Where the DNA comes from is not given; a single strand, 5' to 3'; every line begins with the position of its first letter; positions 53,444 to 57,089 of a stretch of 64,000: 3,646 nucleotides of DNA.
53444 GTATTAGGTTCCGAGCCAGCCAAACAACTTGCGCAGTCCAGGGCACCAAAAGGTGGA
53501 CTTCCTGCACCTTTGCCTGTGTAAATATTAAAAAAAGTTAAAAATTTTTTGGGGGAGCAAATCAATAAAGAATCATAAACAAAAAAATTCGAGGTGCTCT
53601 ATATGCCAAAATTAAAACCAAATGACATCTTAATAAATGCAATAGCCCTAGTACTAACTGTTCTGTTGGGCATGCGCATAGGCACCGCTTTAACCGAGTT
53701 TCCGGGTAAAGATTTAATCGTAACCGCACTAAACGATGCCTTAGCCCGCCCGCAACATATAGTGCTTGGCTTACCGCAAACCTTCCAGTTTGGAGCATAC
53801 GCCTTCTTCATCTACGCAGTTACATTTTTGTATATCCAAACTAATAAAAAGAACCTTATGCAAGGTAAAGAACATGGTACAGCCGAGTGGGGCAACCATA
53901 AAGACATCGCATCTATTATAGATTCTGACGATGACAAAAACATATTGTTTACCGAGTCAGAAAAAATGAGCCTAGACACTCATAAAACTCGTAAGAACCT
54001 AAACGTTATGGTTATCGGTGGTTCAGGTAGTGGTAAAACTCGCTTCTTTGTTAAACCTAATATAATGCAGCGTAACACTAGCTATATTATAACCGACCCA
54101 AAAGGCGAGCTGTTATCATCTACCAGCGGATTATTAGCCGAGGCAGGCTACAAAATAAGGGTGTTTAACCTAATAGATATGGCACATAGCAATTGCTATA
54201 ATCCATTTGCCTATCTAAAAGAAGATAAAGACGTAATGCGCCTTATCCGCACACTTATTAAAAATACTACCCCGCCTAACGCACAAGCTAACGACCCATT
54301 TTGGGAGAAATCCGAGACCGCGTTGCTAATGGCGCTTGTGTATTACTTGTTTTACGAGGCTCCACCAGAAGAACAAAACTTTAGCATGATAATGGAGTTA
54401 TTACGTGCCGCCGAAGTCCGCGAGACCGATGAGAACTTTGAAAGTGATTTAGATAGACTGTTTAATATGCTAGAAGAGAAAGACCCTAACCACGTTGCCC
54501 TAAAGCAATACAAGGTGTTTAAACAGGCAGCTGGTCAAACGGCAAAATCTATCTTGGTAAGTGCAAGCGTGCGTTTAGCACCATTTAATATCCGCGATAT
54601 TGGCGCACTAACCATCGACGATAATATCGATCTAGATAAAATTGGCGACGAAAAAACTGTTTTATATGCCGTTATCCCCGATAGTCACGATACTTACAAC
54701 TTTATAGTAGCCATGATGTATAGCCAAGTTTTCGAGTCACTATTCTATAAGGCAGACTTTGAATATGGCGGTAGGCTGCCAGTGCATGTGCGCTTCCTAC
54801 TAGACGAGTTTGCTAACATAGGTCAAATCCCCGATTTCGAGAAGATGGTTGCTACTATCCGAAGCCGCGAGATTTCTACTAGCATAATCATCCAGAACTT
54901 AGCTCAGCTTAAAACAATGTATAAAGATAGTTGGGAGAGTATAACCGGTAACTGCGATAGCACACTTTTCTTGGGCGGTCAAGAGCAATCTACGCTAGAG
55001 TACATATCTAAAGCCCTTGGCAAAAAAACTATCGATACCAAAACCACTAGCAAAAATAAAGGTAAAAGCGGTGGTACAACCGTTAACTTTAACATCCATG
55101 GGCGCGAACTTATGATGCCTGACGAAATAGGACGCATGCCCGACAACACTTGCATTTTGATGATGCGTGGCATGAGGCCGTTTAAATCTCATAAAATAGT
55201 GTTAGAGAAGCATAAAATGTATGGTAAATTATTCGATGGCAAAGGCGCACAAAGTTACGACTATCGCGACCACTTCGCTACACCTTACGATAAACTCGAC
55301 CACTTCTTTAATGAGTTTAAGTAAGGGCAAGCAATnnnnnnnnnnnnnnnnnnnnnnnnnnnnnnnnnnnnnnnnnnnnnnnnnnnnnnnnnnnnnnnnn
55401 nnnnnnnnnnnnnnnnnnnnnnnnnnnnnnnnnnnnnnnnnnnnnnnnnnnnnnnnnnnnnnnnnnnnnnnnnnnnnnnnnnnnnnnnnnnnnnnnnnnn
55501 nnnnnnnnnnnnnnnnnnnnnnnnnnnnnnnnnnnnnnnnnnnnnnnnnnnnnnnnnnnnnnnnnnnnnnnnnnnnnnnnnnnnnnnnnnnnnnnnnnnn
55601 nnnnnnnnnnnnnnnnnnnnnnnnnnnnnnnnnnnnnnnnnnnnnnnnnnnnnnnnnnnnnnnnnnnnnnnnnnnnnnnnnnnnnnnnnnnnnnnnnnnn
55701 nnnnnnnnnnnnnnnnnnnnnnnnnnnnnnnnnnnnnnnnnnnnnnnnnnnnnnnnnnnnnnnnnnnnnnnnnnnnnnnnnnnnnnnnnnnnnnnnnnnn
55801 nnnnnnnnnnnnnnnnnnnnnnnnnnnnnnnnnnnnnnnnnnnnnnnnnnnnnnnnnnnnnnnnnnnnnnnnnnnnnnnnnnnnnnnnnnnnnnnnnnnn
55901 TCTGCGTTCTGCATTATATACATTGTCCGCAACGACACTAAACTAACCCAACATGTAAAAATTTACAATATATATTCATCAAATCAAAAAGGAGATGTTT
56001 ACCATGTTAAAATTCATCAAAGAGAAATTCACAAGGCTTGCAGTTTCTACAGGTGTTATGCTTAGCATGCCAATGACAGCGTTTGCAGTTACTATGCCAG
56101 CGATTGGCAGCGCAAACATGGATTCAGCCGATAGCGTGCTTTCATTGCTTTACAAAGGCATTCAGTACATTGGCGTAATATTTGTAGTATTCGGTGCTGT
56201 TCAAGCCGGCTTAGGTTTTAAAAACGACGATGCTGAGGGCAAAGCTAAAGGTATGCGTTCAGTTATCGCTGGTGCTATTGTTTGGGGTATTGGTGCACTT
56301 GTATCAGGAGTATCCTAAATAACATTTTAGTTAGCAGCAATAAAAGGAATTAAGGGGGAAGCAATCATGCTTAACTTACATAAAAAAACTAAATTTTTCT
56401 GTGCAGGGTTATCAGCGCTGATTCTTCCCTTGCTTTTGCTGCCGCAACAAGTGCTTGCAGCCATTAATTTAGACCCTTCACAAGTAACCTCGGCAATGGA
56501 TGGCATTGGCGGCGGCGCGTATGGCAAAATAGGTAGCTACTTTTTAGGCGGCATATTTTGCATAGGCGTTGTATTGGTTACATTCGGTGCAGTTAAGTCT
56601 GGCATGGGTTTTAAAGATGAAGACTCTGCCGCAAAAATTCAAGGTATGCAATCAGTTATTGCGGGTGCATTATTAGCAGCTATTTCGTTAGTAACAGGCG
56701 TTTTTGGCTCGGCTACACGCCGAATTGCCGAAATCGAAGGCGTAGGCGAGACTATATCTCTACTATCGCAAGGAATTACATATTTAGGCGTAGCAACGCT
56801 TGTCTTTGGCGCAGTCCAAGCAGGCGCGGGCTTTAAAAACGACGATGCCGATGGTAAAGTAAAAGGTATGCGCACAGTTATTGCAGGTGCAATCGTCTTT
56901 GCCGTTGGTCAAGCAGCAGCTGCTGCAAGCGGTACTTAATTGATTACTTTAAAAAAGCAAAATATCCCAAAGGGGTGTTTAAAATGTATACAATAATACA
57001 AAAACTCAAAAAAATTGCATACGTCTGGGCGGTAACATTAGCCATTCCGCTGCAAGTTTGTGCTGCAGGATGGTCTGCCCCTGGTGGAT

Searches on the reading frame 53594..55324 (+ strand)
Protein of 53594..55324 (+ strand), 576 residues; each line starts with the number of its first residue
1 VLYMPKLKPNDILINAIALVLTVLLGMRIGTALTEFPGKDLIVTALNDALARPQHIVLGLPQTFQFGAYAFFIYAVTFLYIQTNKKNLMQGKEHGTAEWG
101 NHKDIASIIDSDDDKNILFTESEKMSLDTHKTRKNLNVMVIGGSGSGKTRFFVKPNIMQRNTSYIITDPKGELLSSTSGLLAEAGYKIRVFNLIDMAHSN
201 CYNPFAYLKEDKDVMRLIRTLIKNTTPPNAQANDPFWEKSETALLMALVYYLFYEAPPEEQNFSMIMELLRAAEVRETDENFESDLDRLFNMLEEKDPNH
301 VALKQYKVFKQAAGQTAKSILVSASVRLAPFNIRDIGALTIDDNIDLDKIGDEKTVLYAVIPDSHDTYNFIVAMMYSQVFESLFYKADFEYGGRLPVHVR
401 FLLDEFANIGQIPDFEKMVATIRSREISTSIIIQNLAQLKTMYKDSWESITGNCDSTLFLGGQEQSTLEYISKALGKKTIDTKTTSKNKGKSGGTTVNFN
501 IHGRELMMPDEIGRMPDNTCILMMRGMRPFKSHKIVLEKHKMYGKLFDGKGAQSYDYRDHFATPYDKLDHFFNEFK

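Call 8: search_protein_families(library=pfam, proteins=[window:53594-55324:+])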
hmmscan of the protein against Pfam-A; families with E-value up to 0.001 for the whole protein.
window:53594-55324:+ (576 aa): 3 families
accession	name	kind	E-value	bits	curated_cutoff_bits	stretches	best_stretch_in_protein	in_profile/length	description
PF02534.20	T4SS-DNA_transf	-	5.9e-75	253.3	20.1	1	137-536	46-444/468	Type IV secretory system Conjugative DNA transfer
PF12696.13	TraG-D_C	-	3.4e-39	134.1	22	1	398-516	1-125/126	TraM recognition site of TraD and TraG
PF10412.15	TrwB_AAD_bind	-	3.5e-23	82.6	20.5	1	130-529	10-380/387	Type IV secretion-system coupling protein DNA-binding domain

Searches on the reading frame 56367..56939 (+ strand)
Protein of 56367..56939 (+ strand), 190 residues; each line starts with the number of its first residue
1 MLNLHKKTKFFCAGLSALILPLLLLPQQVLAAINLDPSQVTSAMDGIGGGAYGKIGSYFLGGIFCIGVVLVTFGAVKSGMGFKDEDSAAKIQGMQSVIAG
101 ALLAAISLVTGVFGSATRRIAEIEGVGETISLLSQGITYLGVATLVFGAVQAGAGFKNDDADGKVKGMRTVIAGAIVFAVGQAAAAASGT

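Call 22: search_protein_families(library=pfam, proteins=[window:56367-56939:+])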
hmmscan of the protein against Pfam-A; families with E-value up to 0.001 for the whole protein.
window:56367-56939:+ (190 aa): 1 family
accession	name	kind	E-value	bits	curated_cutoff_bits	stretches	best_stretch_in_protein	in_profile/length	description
PF12750.12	Maff2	-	0.00085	19.6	27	0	128-181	6-59/70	Maff2 family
